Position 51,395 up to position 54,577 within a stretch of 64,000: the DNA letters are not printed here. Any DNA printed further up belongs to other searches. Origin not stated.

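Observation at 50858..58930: Oxyanion-responsive respiratory module: PhnD-like binding protein + histidine kinase + sigma-54 regulator controlling a TAT-exported Mo-bisPGD reductase (AB + TorD) and a Mo/W uptake system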

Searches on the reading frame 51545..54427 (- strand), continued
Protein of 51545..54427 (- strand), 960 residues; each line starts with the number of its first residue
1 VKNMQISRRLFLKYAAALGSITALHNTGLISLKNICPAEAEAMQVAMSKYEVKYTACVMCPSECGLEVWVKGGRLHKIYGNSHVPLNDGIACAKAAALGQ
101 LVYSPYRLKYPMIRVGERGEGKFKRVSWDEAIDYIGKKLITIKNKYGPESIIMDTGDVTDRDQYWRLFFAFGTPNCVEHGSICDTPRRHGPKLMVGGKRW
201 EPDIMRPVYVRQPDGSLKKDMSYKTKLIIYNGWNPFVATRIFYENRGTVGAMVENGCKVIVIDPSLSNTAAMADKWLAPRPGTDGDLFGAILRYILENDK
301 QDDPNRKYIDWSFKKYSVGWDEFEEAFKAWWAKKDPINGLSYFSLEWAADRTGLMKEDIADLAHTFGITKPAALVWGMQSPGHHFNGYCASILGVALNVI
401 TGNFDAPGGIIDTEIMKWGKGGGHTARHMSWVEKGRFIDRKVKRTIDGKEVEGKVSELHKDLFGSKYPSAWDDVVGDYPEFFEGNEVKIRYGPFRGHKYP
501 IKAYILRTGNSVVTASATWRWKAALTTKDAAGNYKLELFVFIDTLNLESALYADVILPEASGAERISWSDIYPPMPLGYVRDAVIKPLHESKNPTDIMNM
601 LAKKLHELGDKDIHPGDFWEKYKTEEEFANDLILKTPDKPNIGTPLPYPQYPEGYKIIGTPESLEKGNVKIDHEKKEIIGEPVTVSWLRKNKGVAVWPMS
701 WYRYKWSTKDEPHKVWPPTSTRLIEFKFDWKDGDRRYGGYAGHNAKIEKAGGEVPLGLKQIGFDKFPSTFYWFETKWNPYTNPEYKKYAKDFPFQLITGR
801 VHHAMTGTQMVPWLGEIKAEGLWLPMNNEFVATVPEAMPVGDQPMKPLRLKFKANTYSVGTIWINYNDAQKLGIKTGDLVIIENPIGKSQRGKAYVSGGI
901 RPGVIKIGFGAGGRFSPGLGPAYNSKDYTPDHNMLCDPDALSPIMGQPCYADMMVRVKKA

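Call 56: find_homologous_proteins(query=P0117, max_evalue=1e-100)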
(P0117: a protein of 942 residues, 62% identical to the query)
Query P0117 (942 aa): 290 proteins with E <= 1e-100 among 8000 candidates; the best 120 are listed.
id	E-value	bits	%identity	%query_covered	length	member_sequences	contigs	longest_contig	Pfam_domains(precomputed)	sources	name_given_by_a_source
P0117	0.0e+0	2242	100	100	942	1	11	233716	PF00384.28,PF01568.28,PF04879.22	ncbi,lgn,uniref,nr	ncbi:dehydrogenase [Desulfuribacillus stibiiarsenatis]|uniref:Dehydrogenase n=1 Tax=Desulfuribacillu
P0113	0.0e+0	1720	76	98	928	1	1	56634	PF00384.28,PF01568.28,PF04879.22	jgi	jgi:anaerobic selenocysteine-containing dehydrogenase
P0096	0.0e+0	1499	67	100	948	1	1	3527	PF00384.28,PF01568.28,PF04879.22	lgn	-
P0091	0.0e+0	1496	66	100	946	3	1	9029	PF00384.28,PF01568.28,PF04879.22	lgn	-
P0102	0.0e+0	1483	67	100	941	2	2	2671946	PF00384.28,PF01568.28,PF04879.22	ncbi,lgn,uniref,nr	ncbi:molybdopterin-containing oxidoreductase family protein [Neomoorella humiferrea]|uniref:Dimethyl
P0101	0.0e+0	1464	65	100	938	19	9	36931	PF10518.15,PF00384.28,PF01568.28,PF04879.22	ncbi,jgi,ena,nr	ncbi:MAG: dehydrogenase [Peptococcaceae bacterium BRH_c23]|nr:MAG: dehydrogenase [Peptococcaceae bac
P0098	0.0e+0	1461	64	100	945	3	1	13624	PF10518.15,PF00384.28,PF01568.28,PF04879.22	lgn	-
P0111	0.0e+0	1457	65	100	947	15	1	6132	PF10518.15,PF00384.28,PF01568.28,PF04879.22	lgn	-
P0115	0.0e+0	1453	65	100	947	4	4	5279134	PF10518.15,PF00384.28,PF01568.28,PF04879.22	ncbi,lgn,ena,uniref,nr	ncbi:molybdopterin oxidoreductase [Desulfitobacterium hafniense DCB-2]|uniref:Molybdopterin oxidored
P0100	0.0e+0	1448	65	100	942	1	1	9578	PF00384.28,PF01568.28,PF04879.22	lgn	-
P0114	0.0e+0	1445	63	100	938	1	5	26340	PF00384.28,PF01568.28,PF04879.22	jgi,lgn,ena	-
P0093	0.0e+0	1443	64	100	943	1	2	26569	PF00384.28,PF01568.28,PF04879.22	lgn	-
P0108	0.0e+0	1442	65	100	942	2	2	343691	PF00384.28,PF01568.28,PF04879.22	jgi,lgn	jgi:thiosulfate reductase/polysulfide reductase chain A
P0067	0.0e+0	1441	64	100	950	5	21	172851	PF00384.28,PF01568.28,PF04879.22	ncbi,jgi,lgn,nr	ncbi:MAG: molybdopterin-dependent oxidoreductase [Opitutaceae bacterium]|nr:molybdopterin-dependent 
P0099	0.0e+0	1438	64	99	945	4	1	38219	PF10518.15,PF00384.28,PF01568.28,PF04879.22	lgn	-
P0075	0.0e+0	1437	64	100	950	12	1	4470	PF00384.28,PF01568.28,PF04879.22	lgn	-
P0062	0.0e+0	1395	62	100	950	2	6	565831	PF00384.28,PF01568.28,PF04879.22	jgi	jgi:anaerobic selenocysteine-containing dehydrogenase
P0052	0.0e+0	1380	63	100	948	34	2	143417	PF00384.28,PF01568.28,PF04879.22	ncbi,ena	-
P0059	0.0e+0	1373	61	100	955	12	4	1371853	PF00384.28,PF01568.28,PF04879.22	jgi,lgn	jgi:anaerobic selenocysteine-containing dehydrogenase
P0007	0.0e+0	1371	61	100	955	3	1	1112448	PF00384.28,PF01568.28,PF04879.22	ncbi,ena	-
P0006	0.0e+0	1366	61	100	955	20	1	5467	PF00384.28,PF01568.28,PF04879.22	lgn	-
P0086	0.0e+0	1364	61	100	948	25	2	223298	PF00384.28,PF01568.28,PF04879.22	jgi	jgi:anaerobic selenocysteine-containing dehydrogenase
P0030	0.0e+0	1361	62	100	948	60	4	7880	PF00384.28,PF01568.28,PF04879.22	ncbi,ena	-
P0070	0.0e+0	1345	61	100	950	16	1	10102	PF00384.28,PF01568.28,PF04879.22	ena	-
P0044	0.0e+0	1336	61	100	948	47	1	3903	PF00384.28,PF01568.28,PF04879.22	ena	-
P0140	0.0e+0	1324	61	100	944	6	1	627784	PF00384.28,PF01568.28,PF04879.22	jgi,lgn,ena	-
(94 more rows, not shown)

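Call 57: search_protein_representatives(protein=window:51545-54427:-)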
Query: 960 residues. Proteins with E-value up to 0.001 (for the whole library): 10459; up to 1e-10: 4202; up to 1e-30: 252. The best 150 are listed.
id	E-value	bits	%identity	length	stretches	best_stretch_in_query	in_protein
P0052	0.0e+00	1624.4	71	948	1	4-959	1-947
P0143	1.3e-231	788.3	46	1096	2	54-738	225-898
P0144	4.2e-160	551.5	80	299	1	378-676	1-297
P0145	2.7e-154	532.3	46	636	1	288-959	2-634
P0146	5.2e-143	494.9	80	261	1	4-264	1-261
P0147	1.4e-137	477.0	66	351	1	33-344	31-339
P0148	1.5e-106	374.2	37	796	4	54-410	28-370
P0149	4.4e-81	289.9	44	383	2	551-737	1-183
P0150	4.2e-80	286.7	52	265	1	688-960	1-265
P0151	1.5e-79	284.8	37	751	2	49-616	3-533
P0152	4.8e-79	283.2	35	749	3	59-410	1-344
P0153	3.1e-73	264.0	35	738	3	54-411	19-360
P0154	8.0e-68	246.0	71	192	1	141-293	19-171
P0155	8.3e-60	219.5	56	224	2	4-181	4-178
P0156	2.3e-57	211.4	36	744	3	2-413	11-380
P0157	3.8e-57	210.7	33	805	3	53-410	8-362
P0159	1.6e-55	205.3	39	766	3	1-409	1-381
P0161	7.4e-47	176.6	35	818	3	4-423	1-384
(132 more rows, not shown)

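Call 63: find_encoding_contigs(protein=P0059, flank=8000, max_places=4)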
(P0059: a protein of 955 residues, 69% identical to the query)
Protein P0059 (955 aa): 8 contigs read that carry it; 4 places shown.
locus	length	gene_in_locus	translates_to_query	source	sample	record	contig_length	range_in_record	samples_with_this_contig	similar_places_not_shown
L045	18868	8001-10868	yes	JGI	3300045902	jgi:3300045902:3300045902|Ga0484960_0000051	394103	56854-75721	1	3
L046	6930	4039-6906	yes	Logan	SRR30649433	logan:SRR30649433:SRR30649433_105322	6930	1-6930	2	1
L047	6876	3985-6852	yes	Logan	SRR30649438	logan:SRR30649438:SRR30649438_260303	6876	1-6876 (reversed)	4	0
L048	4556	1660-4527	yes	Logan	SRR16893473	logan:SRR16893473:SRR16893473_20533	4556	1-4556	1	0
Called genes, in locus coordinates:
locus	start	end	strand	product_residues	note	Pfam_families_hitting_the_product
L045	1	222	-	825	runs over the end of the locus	PF18465:Rieske_3, PF00384:Molybdopterin, PF01568:Molydop_binding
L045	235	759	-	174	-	PF00355:Rieske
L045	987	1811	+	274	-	PF12974:Phosphonate-bd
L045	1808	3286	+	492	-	PF00512:HisKA, PF02518:HATPase_c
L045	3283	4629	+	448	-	PF00072:Response_reg, PF00158:Sigma54_activat, PF01078:Mg_chelatase (faint), PF14532:Sigma54_activ_2, PF07728:AAA_5 (weak), PF25601:AAA_lid_14, PF02954:HTH_8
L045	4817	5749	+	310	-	PF00581:Rhodanese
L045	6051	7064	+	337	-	PF00196:GerE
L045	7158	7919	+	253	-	PF25160:LdpA_Fe-S-bd (faint), PF13237:Fer4_10 (faint), PF14697:Fer4_21 (faint), PF13247:Fer4_11, PF13187:Fer4_9 (weak), PF00037:Fer4, PF12797:Fer4_2 (weak), PF12837:Fer4_6, +1 more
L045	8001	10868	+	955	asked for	PF04879:Molybdop_Fe4S4, PF00384:Molybdopterin, PF01568:Molydop_binding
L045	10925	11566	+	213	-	PF02613:Nitrate_red_del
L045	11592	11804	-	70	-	-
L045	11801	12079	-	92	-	PF00403:HMA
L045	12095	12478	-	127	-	PF02411:MerT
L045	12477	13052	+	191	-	PF13411:MerR_1, PF00376:MerR, PF09278:MerR-DNA-bind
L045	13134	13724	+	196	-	PF00881:Nitroreductase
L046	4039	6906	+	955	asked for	PF04879:Molybdop_Fe4S4, PF00384:Molybdopterin, PF01568:Molydop_binding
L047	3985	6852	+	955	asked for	PF04879:Molybdop_Fe4S4, PF00384:Molybdopterin, PF01568:Molydop_binding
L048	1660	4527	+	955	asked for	PF04879:Molybdop_Fe4S4, PF00384:Molybdopterin, PF01568:Molydop_binding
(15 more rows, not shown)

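Call 69: search_protein_families(library=ncbifam, proteins=[P0117, P0143, P0148, P0151, P0152, P0153, P0156, P0157, P0159, P0161], max_evalue=1e-40)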
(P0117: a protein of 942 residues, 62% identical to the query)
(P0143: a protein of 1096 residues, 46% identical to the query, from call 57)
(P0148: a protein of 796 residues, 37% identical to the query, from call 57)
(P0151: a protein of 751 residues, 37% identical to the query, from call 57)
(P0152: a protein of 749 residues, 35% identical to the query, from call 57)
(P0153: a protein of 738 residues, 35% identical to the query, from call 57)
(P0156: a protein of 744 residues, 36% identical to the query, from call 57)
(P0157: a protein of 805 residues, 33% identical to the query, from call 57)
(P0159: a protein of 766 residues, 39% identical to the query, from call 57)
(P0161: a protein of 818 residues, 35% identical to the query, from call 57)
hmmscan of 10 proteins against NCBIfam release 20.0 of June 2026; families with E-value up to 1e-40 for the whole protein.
P0117 (942 aa): 8 families
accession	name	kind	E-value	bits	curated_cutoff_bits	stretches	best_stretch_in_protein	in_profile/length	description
NF012032.0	PRK15488.1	equivalog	1.8e-68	231.3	694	1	4-597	2-527/759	thiosulfate reductase PhsA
TIGR02166.1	dmsA_ynfE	subfamily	3.9e-64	217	777.7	0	5-158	1-153/794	DMSO/selenate family reductase complex A subunit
TIGR01591.1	Fdh-alpha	equivalog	4.3e-48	163.9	666.25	1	60-412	5-317/672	formate dehydrogenase subunit alpha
NF041714.1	arsenate_red_ArrA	equivalog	2.7e-44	151.5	1600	0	4-601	2-571/848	arsenate respiratory reductase molybdopterin-containing subunit ArrA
NF041884.1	selenate_YnfF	exception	7.2e-43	146.5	1650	0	5-415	1-400/798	selenate/tellurate reductase subunit YnfF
TIGR03479.1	DMSO_red_II_alp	subfamily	3.6e-42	144.5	984.75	0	7-302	1-297/913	molybdopterin-dependent oxidoreductase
NF011566.1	PRK14990.1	exception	1.2e-41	142.6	1600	0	4-597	13-577/814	dimethylsulfoxide reductase subunit A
NF041885.1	selenate_YnfE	exception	3.2e-41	141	1675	0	5-412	3-404/805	selenate/tellurate reductase subunit YnfE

P0143 (1096 aa): 5 families
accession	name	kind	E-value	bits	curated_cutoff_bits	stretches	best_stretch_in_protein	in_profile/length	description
NF012032.0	PRK15488.1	equivalog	4.1e-71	240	694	1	220-771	40-528/759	thiosulfate reductase PhsA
TIGR02166.1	dmsA_ynfE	subfamily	9.3e-56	189.3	777.7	1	213-581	35-396/794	DMSO/selenate family reductase complex A subunit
TIGR01591.1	Fdh-alpha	equivalog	3.2e-51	174.2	666.25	0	231-336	6-107/672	formate dehydrogenase subunit alpha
NF011569.0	PRK14993.1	equivalog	4.7e-45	154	416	1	5-185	41-225/244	tetrathionate reductase subunit TtrB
TIGR03479.1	DMSO_red_II_alp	subfamily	2.7e-41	141.6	984.75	0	258-468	100-294/913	molybdopterin-dependent oxidoreductase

P0148 (796 aa): 5 families
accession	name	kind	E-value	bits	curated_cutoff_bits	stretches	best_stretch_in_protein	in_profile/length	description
NF012032.0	PRK15488.1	equivalog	8e-78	262.2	694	1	25-544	42-526/759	thiosulfate reductase PhsA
TIGR02166.1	dmsA_ynfE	subfamily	1.4e-61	208.6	777.7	1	18-778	36-783/794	DMSO/selenate family reductase complex A subunit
TIGR01591.1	Fdh-alpha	equivalog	5.3e-57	193.3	666.25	1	29-541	1-474/672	formate dehydrogenase subunit alpha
NF047855.1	AssmNtatRedNasC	equivalog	8.2e-42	143.4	1100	0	21-364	15-336/708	assimilatory nitrate reductase catalytic subunit NasC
NF041885.1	selenate_YnfE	exception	1.3e-41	142.3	1675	1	30-778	52-794/805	selenate/tellurate reductase subunit YnfE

P0151 (751 aa): 4 families
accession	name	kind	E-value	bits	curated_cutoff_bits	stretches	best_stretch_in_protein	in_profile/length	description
NF012032.0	PRK15488.1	equivalog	3.6e-67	227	694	1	5-737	42-746/759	thiosulfate reductase PhsA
TIGR01591.1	Fdh-alpha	equivalog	1.5e-64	218.3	666.25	1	9-700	1-637/672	formate dehydrogenase subunit alpha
TIGR02166.1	dmsA_ynfE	subfamily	7.9e-46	156.5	777.7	0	56-354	100-397/794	DMSO/selenate family reductase complex A subunit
NF047855.1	AssmNtatRedNasC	equivalog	9e-43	146.5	1100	0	5-349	19-337/708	assimilatory nitrate reductase catalytic subunit NasC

P0152 (749 aa): 4 families
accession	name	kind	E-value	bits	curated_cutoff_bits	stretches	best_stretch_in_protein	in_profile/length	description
NF012032.0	PRK15488.1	equivalog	2.3e-64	217.7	694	1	1-517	50-530/759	thiosulfate reductase PhsA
TIGR01591.1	Fdh-alpha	equivalog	1.9e-52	178.3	666.25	1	2-515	6-479/672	formate dehydrogenase subunit alpha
TIGR02166.1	dmsA_ynfE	subfamily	1.1e-50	172.5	777.7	0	34-343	89-396/794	DMSO/selenate family reductase complex A subunit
NF041884.1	selenate_YnfF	exception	2.1e-41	141.7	1650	0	44-343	100-396/798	selenate/tellurate reductase subunit YnfF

P0153 (738 aa): 2 families
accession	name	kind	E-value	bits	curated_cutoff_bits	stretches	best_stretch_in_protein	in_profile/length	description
NF012032.0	PRK15488.1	equivalog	3.7e-72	243.5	694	1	2-530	28-529/759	thiosulfate reductase PhsA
TIGR01591.1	Fdh-alpha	equivalog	6.3e-59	199.7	666.25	1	20-694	1-641/672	formate dehydrogenase subunit alpha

P0156 (744 aa): 12 families
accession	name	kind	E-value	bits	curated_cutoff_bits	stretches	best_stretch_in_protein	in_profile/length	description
NF012032.0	PRK15488.1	equivalog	3.1e-188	627.3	694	1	15-567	3-562/759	thiosulfate reductase PhsA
TIGR01591.1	Fdh-alpha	equivalog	9.3e-89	298.3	666.25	1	62-696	1-641/672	formate dehydrogenase subunit alpha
TIGR02166.1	dmsA_ynfE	subfamily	9e-79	265.4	777.7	1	15-692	1-746/794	DMSO/selenate family reductase complex A subunit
TIGR03479.1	DMSO_red_II_alp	subfamily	1.8e-58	198.4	984.75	0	62-297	61-307/913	molybdopterin-dependent oxidoreductase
NF047855.1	AssmNtatRedNasC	equivalog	4.3e-57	193.9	1100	0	57-336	18-302/708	assimilatory nitrate reductase catalytic subunit NasC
NF041714.1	arsenate_red_ArrA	equivalog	1.8e-55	188.5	1600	0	17-299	6-298/848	arsenate respiratory reductase molybdopterin-containing subunit ArrA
NF041885.1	selenate_YnfE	exception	2.6e-52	177.7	1675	0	13-376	1-403/805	selenate/tellurate reductase subunit YnfE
NF041884.1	selenate_YnfF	exception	2.1e-50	171.5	1650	0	15-376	1-396/798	selenate/tellurate reductase subunit YnfF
NF041783.2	mnquin_red_QrcB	equivalog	2e-49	168.4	440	0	58-377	51-365/695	menaquinone reductase molybdopterin-binding-like subunit QrcB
TIGR01553.1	formate-DH-alph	equivalog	5.4e-49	166.8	814.2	0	15-299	2-306/1009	formate dehydrogenase-N subunit alpha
NF011566.1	PRK14990.1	exception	6.8e-46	156.7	1600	1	15-692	14-766/814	dimethylsulfoxide reductase subunit A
TIGR00509.1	bisC_fam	subfamily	1.1e-42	146.3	1017.55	0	113-378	43-344/772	molybdopterin guanine dinucleotide-containing S/N-oxide reductase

P0157 (805 aa): 0 families

P0159 (766 aa): 13 families
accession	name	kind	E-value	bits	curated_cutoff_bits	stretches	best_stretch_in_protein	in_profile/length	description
NF012032.0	PRK15488.1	equivalog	3e-97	326.4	694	1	5-570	2-557/759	thiosulfate reductase PhsA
TIGR02166.1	dmsA_ynfE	subfamily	1.2e-95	321.2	777.7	1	6-761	1-793/794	DMSO/selenate family reductase complex A subunit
TIGR01591.1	Fdh-alpha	equivalog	2.1e-93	313.6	666.25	1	58-709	1-637/672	formate dehydrogenase subunit alpha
NF011566.1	PRK14990.1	exception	8.9e-67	225.7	1600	1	4-718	12-775/814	dimethylsulfoxide reductase subunit A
TIGR03479.1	DMSO_red_II_alp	subfamily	1.1e-66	225.6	984.75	1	8-301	1-305/913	molybdopterin-dependent oxidoreductase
NF041885.1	selenate_YnfE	exception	1.2e-64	218.5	1675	1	6-719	3-765/805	selenate/tellurate reductase subunit YnfE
NF041884.1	selenate_YnfF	exception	5e-62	209.9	1650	1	6-542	1-559/798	selenate/tellurate reductase subunit YnfF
NF047855.1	AssmNtatRedNasC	equivalog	5.3e-59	200.2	1100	1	242-707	202-668/708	assimilatory nitrate reductase catalytic subunit NasC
TIGR00509.1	bisC_fam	subfamily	2.3e-54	184.9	1017.55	1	69-551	7-521/772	molybdopterin guanine dinucleotide-containing S/N-oxide reductase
NF041714.1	arsenate_red_ArrA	equivalog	1.6e-50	172.1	1600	0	5-304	2-297/848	arsenate respiratory reductase molybdopterin-containing subunit ArrA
TIGR01553.1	formate-DH-alph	equivalog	1.5e-48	165.4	814.2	0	5-147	1-141/1009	formate dehydrogenase-N subunit alpha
NF041783.2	mnquin_red_QrcB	equivalog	4.7e-48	163.9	440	0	56-381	53-364/695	menaquinone reductase molybdopterin-binding-like subunit QrcB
NF041513.1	formate_DH_Act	exception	8.5e-43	146.3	1400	0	54-303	41-295/1067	formate dehydrogenase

P0161 (818 aa): 12 families
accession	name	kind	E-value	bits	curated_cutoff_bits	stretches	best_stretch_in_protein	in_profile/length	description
NF012032.0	PRK15488.1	equivalog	7.9e-121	404.4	694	1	1-531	1-533/759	thiosulfate reductase PhsA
TIGR02166.1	dmsA_ynfE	subfamily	1.4e-88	297.8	777.7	1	3-573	1-606/794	DMSO/selenate family reductase complex A subunit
TIGR01591.1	Fdh-alpha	equivalog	8e-74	248.9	666.25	1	55-370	2-316/672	formate dehydrogenase subunit alpha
NF011566.1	PRK14990.1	exception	8.9e-63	212.5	1600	1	2-579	13-632/814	dimethylsulfoxide reductase subunit A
TIGR03479.1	DMSO_red_II_alp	subfamily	2e-62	211.5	984.75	0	48-292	55-308/913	molybdopterin-dependent oxidoreductase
NF041884.1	selenate_YnfF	exception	3.2e-60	203.9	1650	0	3-299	1-306/798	selenate/tellurate reductase subunit YnfF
NF041714.1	arsenate_red_ArrA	equivalog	1.1e-58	199.1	1600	0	1-290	1-295/848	arsenate respiratory reductase molybdopterin-containing subunit ArrA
NF041885.1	selenate_YnfE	exception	2.4e-57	194.3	1675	1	3-580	3-622/805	selenate/tellurate reductase subunit YnfE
NF041783.2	mnquin_red_QrcB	equivalog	3.9e-57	193.9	440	1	49-548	50-523/695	menaquinone reductase molybdopterin-binding-like subunit QrcB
NF047855.1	AssmNtatRedNasC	equivalog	4.2e-50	170.8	1100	0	52-366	25-337/708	assimilatory nitrate reductase catalytic subunit NasC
TIGR01553.1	formate-DH-alph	equivalog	1.9e-46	158.4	814.2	0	3-293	2-306/1009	formate dehydrogenase-N subunit alpha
NF011567.1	PRK14991.1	equivalog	3.4e-41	140.9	1750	0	84-135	134-185/1022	tetrathionate reductase subunit TtrA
